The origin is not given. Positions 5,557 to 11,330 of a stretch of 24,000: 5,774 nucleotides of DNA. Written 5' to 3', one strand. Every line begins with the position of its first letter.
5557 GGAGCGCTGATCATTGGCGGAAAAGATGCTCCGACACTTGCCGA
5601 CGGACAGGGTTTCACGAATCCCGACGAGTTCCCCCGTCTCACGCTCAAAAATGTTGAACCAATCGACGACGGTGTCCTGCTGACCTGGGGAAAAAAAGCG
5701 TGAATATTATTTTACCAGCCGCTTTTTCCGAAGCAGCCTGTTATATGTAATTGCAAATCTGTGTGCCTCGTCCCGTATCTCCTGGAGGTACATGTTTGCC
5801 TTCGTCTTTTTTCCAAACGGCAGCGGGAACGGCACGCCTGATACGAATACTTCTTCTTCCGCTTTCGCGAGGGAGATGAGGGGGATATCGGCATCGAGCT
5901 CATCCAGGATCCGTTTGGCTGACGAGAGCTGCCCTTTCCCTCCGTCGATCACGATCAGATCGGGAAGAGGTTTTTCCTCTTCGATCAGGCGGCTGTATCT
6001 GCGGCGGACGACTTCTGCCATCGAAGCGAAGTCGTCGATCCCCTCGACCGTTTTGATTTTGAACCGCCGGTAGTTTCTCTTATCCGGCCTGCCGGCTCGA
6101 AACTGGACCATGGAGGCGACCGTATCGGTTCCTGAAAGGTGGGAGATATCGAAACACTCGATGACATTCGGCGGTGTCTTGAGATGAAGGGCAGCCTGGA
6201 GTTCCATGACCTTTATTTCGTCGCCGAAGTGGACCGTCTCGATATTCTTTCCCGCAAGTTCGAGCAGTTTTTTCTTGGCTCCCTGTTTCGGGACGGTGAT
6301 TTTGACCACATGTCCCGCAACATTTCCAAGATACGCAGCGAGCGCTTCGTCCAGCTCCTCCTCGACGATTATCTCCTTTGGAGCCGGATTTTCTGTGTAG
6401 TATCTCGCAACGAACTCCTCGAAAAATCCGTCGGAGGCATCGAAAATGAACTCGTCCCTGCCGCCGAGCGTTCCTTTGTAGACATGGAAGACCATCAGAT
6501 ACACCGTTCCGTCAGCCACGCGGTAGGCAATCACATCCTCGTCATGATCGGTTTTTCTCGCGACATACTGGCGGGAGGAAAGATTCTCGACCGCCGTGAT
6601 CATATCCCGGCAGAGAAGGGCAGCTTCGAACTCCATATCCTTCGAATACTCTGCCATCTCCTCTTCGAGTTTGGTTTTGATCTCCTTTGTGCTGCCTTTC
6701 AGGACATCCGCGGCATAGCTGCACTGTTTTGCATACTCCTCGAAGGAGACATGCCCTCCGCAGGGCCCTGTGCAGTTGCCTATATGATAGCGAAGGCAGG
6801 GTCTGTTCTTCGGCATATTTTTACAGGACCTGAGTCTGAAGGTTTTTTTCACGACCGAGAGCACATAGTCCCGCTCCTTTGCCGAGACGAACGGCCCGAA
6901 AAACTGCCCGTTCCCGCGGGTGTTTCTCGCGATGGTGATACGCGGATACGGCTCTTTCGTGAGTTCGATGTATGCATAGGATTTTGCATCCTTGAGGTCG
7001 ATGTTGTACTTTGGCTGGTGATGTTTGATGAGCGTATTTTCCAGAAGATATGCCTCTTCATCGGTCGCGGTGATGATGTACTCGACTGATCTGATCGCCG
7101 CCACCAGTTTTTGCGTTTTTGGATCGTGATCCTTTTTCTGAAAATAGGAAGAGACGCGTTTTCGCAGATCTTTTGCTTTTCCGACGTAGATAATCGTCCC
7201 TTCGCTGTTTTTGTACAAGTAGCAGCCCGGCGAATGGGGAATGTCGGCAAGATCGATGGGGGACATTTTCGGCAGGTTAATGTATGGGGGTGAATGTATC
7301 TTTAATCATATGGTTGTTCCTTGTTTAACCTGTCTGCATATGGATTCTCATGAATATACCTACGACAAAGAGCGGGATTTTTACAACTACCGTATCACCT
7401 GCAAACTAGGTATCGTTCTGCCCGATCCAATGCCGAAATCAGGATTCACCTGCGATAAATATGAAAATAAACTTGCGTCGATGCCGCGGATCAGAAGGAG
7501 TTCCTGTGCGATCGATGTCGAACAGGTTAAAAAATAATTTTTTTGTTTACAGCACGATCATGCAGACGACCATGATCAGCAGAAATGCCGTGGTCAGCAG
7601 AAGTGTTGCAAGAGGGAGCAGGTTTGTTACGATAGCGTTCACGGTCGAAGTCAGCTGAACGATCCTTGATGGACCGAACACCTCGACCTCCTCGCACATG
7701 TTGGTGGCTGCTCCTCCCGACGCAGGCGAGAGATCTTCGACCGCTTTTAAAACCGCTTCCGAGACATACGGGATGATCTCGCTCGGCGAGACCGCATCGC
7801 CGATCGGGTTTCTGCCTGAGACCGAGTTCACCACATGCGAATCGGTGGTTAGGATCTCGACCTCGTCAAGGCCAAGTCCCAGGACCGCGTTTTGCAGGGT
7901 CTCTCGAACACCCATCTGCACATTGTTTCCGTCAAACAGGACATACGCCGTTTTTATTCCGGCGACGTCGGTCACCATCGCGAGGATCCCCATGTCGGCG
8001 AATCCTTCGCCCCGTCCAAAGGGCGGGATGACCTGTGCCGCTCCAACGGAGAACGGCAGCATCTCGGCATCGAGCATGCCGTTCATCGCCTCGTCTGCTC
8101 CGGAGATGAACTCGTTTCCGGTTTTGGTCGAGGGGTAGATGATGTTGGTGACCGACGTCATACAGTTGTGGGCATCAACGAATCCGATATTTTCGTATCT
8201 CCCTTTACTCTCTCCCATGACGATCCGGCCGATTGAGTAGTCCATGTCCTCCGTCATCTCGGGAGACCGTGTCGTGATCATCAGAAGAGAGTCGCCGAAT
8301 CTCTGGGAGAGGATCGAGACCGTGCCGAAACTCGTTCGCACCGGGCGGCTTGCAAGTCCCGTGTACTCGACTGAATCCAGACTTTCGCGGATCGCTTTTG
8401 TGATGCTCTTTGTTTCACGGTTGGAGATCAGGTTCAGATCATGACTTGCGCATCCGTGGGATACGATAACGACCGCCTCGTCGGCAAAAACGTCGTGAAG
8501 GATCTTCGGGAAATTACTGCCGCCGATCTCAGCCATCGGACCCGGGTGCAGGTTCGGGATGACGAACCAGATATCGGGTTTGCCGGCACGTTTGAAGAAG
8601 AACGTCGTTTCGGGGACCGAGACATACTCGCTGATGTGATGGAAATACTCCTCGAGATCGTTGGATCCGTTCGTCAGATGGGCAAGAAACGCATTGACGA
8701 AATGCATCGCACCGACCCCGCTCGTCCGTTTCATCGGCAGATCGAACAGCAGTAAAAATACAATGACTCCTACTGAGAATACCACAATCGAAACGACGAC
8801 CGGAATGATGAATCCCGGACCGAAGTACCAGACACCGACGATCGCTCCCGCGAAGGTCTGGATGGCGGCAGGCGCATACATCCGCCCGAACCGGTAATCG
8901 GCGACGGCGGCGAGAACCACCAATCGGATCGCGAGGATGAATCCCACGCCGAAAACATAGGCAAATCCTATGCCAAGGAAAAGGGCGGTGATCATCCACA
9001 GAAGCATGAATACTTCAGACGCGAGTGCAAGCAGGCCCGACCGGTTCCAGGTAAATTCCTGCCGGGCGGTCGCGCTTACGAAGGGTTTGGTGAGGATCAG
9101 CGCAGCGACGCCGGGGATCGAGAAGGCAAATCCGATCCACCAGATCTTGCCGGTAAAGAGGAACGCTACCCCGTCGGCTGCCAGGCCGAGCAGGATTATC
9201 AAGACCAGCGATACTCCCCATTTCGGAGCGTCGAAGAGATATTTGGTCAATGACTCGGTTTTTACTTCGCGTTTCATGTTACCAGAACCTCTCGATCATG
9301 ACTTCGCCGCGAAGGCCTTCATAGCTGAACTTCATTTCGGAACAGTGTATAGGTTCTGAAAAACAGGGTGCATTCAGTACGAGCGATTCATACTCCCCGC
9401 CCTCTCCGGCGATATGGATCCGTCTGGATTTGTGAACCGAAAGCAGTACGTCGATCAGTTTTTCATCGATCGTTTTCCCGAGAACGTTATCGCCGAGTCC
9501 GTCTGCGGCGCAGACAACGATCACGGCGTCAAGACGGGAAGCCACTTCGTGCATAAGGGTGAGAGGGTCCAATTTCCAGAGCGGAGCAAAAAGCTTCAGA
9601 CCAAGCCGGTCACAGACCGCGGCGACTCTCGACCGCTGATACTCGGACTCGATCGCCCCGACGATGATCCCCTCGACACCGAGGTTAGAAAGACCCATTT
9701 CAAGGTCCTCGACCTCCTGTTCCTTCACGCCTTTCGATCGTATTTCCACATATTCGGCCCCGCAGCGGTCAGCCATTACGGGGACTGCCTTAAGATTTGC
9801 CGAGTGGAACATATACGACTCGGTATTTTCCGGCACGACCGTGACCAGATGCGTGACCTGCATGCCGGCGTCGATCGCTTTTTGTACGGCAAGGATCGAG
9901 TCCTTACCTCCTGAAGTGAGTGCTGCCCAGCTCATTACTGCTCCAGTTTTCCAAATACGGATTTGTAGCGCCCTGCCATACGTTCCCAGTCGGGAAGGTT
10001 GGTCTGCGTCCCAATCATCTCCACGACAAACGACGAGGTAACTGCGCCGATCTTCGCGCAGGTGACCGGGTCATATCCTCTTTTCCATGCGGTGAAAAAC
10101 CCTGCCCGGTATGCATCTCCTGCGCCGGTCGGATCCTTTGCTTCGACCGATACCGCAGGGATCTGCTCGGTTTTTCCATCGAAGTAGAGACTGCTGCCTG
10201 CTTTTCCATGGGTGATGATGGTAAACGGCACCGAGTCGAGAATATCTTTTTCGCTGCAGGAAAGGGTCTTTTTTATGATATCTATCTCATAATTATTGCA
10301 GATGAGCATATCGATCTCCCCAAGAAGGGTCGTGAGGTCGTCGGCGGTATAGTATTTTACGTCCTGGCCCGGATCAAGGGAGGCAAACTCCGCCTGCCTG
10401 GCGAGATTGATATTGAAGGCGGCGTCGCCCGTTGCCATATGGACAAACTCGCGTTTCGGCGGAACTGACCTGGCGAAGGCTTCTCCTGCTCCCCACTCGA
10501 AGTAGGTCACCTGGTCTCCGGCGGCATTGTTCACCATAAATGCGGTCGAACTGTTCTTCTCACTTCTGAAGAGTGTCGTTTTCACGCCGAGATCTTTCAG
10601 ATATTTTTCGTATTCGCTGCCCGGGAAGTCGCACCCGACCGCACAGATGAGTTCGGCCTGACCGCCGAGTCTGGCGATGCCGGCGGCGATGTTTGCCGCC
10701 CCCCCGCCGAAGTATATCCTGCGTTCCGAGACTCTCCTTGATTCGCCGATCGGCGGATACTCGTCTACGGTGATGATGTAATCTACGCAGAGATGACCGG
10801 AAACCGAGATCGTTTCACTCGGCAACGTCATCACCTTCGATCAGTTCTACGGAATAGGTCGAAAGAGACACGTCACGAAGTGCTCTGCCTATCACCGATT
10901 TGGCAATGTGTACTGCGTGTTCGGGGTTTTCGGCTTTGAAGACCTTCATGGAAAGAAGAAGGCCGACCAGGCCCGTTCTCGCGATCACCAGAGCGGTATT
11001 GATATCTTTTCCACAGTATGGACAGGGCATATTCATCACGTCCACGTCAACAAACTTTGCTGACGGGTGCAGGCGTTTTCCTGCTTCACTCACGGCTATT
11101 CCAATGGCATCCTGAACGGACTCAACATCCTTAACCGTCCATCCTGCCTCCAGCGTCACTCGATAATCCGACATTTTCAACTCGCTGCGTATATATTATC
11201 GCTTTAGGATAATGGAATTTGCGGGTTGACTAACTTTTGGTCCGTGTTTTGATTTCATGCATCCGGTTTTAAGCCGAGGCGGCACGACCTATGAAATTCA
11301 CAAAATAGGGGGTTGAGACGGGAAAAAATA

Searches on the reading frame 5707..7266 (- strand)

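Call 8: search_protein_families(library=pfam, proteins=[window:5707-7266:-], max_evalue=0.001)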
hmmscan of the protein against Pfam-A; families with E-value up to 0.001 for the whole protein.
window:5707-7266:- (519 aa): 4 families
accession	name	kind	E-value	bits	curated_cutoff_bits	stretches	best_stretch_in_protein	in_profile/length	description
PF08459.17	UvrC_RNaseH_dom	-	1.5e-56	191.1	22.3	1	357-506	1-159/159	UvrC RNAse H endonuclease domain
PF22920.2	UvrC_RNaseH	-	9.2e-26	90.5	24.3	1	242-344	1-111/116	UvrC Ribonuclease H-like domain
PF01541.30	GIY-YIG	-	8.4e-13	48.9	22.6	1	13-88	2-78/78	GIY-YIG catalytic domain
PF02151.25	UVR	-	2.4e-07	30.7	21.5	1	195-228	2-35/36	UvrB/uvrC motif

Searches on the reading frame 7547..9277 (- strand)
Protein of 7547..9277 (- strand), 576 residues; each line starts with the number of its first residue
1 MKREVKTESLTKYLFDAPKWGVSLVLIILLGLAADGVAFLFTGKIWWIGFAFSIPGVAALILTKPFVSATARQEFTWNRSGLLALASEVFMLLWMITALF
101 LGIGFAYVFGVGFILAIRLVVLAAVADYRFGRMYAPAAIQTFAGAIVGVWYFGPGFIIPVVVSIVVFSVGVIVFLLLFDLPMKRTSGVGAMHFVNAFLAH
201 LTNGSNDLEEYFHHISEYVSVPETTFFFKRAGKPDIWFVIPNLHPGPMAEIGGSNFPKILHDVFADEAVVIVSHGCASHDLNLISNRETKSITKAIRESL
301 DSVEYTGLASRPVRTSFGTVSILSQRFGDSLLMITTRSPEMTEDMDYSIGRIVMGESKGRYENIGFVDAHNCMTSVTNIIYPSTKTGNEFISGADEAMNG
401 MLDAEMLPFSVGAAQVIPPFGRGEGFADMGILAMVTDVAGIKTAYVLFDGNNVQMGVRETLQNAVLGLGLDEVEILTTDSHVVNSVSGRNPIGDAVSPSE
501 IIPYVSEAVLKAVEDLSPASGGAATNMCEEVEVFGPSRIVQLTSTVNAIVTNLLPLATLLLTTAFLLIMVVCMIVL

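Call 8: search_protein_families(library=pfam, proteins=[window:7547-9277:-], max_evalue=0.001)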
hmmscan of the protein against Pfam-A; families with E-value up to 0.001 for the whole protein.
window:7547-9277:- (576 aa): 1 family
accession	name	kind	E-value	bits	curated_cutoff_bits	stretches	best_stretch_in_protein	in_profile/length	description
PF09843.14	DUF2070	-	6.1e-176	586.5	30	1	8-567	2-560/561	Predicted membrane protein (DUF2070)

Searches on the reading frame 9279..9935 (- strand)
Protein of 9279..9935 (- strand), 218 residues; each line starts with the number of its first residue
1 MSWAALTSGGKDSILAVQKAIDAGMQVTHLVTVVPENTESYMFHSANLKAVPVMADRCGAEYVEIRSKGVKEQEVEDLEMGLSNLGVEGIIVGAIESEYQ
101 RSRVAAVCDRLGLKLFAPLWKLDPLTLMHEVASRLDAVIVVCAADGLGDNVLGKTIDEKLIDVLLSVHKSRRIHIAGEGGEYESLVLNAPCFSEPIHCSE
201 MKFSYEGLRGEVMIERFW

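Call 8: search_protein_families(library=pfam, proteins=[window:9279-9935:-], max_evalue=0.001)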
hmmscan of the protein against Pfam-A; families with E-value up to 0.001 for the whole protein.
window:9279-9935:- (218 aa): 1 family
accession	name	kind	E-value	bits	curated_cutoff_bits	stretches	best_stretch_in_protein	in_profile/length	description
PF01902.24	Diphthami_syn_2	-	3.1e-62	210.4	23.2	1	1-216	1-216/219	Diphthamide synthase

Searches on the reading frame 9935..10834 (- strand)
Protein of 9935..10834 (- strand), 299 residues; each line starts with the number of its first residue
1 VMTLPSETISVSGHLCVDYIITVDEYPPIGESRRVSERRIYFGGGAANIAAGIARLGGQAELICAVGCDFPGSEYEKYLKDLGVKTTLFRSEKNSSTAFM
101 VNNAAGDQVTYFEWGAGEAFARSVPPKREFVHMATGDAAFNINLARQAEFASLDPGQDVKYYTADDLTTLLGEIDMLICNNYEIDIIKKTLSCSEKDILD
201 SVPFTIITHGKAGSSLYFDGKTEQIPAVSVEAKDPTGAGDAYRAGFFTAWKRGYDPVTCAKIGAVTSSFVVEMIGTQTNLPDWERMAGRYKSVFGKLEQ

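Call 8: search_protein_families(library=pfam, proteins=[window:9935-10834:-], max_evalue=0.001)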
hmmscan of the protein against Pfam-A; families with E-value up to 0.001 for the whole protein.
window:9935-10834:- (299 aa): 1 family
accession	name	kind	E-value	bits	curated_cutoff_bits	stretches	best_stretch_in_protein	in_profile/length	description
PF00294.29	PfkB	-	1e-42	147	25.8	1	9-282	4-301/302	pfkB family carbohydrate kinase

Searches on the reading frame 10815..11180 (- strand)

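Call 8: search_protein_families(library=pfam, proteins=[window:10815-11180:-], max_evalue=0.001)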
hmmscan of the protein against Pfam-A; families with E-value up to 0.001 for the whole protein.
window:10815-11180:- (121 aa): 1 family
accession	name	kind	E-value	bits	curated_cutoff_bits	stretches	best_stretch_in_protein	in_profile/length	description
PF04475.18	DUF555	-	2.8e-44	150.3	25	1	6-112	1-108/110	Protein of unknown function (DUF555)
